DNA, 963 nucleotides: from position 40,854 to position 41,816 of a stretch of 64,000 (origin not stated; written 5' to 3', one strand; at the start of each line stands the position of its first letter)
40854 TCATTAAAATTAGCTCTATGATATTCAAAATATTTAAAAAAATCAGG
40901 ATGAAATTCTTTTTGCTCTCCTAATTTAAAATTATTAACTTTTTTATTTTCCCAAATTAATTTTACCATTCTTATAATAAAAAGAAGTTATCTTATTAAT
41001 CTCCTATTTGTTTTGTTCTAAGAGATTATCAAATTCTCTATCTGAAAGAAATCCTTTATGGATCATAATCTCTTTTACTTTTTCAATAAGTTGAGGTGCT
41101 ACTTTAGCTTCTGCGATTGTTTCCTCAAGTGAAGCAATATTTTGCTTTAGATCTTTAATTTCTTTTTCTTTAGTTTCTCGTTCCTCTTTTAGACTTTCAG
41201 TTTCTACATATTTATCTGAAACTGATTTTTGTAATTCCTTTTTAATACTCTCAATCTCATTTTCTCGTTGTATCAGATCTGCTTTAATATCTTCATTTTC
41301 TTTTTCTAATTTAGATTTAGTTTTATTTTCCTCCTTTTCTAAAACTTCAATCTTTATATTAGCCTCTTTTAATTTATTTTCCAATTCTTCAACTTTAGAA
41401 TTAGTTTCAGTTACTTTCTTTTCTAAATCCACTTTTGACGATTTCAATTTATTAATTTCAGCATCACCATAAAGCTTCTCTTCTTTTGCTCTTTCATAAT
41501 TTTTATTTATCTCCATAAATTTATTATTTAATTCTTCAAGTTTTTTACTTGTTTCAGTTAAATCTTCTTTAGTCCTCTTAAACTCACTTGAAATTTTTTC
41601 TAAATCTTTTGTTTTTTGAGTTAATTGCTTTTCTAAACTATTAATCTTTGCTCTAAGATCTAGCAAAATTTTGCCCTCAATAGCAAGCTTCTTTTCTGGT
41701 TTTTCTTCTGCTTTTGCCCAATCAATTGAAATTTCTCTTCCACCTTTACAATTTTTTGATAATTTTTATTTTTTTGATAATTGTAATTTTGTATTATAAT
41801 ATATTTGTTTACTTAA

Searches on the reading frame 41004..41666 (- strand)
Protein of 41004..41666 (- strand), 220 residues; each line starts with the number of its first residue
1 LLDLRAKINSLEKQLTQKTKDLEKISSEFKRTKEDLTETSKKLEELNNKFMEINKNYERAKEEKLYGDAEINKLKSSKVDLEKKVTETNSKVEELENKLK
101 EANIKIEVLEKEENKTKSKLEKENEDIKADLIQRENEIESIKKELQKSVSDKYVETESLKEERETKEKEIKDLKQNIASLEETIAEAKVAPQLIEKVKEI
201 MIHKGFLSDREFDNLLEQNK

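Call 86: search_protein_families(library=pfam, proteins=[window:41004-41666:-], max_evalue=0.001)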
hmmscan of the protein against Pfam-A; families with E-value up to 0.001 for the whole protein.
window:41004-41666:- (220 aa): 3 families
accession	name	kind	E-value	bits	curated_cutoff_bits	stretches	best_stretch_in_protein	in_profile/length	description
PF06818.20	Fez1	-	5.5e-05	24.2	34.4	0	70-188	32-149/199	Fez1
PF16454.10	PI3K_P85_iSH2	-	0.00018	21.6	31.5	1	4-120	15-132/161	Phosphatidylinositol 3-kinase regulatory subunit P85 inter-SH2 domain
PF13851.11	GAS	-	0.00036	20.4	32.3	0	4-101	31-131/200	Growth-arrest specific micro-tubule binding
